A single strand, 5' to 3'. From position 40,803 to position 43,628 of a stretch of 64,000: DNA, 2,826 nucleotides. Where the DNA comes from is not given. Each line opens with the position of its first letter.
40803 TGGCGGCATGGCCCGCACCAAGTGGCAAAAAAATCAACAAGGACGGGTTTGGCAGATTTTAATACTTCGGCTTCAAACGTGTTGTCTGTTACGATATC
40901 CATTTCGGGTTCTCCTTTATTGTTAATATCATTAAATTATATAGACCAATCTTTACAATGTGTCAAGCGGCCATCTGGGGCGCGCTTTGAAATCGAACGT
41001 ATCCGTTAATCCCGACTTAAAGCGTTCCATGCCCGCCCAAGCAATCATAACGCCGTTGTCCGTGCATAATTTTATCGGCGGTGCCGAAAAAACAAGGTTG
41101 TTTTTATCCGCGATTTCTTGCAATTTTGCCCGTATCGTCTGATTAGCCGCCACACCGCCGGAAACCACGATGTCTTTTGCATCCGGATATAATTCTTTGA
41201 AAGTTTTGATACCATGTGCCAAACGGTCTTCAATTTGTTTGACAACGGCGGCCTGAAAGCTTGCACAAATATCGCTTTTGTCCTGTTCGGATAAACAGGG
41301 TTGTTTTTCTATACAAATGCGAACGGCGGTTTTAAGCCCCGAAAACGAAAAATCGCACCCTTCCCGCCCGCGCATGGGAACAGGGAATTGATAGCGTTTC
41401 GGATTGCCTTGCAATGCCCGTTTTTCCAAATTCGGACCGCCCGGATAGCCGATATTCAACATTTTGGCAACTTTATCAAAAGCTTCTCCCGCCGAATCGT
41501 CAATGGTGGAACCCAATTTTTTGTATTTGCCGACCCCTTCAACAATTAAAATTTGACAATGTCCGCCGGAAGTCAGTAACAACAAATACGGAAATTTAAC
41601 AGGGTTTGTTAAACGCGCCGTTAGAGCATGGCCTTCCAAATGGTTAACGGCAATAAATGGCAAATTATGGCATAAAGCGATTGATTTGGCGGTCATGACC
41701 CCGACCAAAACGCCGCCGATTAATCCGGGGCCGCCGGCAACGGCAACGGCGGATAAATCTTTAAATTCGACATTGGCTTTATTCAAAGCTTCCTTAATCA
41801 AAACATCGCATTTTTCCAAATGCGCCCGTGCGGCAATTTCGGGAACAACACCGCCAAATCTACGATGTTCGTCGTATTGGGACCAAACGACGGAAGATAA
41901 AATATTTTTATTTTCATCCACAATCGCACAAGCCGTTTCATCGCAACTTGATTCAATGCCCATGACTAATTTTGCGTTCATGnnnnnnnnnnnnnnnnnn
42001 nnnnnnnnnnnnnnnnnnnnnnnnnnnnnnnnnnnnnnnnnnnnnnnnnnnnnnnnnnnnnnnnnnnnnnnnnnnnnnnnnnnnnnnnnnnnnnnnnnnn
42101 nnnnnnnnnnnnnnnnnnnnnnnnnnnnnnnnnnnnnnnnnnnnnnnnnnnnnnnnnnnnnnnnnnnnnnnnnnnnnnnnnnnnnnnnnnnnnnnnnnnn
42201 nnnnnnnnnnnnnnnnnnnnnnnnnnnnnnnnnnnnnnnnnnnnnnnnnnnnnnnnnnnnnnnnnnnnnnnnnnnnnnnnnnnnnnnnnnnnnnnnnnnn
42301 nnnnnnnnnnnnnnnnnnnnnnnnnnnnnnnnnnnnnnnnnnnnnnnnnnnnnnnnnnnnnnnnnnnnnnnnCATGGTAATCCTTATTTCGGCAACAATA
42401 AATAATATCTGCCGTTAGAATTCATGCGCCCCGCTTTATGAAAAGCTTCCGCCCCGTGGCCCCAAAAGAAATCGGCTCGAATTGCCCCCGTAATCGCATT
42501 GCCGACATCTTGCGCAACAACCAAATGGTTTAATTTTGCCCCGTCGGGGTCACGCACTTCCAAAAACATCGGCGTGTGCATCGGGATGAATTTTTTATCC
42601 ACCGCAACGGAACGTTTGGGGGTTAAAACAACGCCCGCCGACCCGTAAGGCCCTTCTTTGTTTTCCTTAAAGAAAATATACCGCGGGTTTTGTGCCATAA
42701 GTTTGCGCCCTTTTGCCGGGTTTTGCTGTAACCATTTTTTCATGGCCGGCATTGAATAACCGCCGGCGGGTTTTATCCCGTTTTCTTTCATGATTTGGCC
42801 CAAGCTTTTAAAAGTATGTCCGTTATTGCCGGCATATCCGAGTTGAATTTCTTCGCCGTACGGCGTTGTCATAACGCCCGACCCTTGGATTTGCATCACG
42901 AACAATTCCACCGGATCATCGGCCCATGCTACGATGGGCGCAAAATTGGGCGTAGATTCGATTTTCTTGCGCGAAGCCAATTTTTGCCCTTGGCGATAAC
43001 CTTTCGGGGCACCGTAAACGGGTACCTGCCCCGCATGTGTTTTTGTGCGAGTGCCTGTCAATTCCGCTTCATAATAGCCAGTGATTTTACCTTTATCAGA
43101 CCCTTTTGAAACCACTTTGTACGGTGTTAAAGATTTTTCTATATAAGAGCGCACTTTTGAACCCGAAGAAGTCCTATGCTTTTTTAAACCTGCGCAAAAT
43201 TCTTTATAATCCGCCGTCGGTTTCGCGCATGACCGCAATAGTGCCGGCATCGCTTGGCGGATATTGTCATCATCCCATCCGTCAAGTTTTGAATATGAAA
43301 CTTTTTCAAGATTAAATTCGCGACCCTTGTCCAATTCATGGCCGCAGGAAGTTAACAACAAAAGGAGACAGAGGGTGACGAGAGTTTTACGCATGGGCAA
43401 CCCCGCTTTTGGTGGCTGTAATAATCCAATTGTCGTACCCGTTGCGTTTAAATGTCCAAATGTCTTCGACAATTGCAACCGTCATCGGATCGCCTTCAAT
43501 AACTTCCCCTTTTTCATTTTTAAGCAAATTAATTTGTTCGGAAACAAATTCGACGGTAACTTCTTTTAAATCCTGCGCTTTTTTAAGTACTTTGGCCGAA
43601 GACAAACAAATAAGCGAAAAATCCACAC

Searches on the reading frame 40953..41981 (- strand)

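Call 38: search_protein_families(library=pfam, proteins=[window:40953-41981:-], max_evalue=0.00001)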
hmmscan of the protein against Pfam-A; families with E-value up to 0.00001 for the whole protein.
window:40953-41981:- (342 aa): 2 families
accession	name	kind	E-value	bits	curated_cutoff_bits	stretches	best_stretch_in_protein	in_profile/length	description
PF00814.31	TsaD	-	1.7e-92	310.3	24.8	1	26-315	1-264/264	tRNA N6-adenosine threonylcarbamoyltransferase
PF22521.2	HypF_C_2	-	4.2e-06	27.2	27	0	156-310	88-236/241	Carbamoyltransferase, Kae1-like Domain, second subdomain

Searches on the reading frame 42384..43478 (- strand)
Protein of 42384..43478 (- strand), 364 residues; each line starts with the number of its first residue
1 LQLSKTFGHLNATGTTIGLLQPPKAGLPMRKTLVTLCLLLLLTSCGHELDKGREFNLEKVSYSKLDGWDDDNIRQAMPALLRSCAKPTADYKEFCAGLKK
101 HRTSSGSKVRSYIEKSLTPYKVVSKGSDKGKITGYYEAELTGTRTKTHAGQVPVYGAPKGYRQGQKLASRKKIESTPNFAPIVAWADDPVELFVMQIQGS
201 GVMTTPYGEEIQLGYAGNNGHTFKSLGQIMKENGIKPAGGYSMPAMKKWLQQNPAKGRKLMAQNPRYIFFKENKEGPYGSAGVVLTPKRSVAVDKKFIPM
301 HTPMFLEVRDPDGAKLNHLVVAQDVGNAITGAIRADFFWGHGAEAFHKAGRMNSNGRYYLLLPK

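Call 38: search_protein_families(library=pfam, proteins=[window:42384-43478:-], max_evalue=0.00001)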
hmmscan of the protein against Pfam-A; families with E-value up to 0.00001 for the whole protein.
window:42384-43478:- (364 aa): 2 families
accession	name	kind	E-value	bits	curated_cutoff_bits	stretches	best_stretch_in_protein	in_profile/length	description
PF03562.22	MltA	-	3.6e-39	134.8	24.3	1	132-271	2-163/163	MltA specific insert domain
PF06725.17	3D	-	2.7e-19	69.6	23.8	1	289-361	1-71/72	3D domain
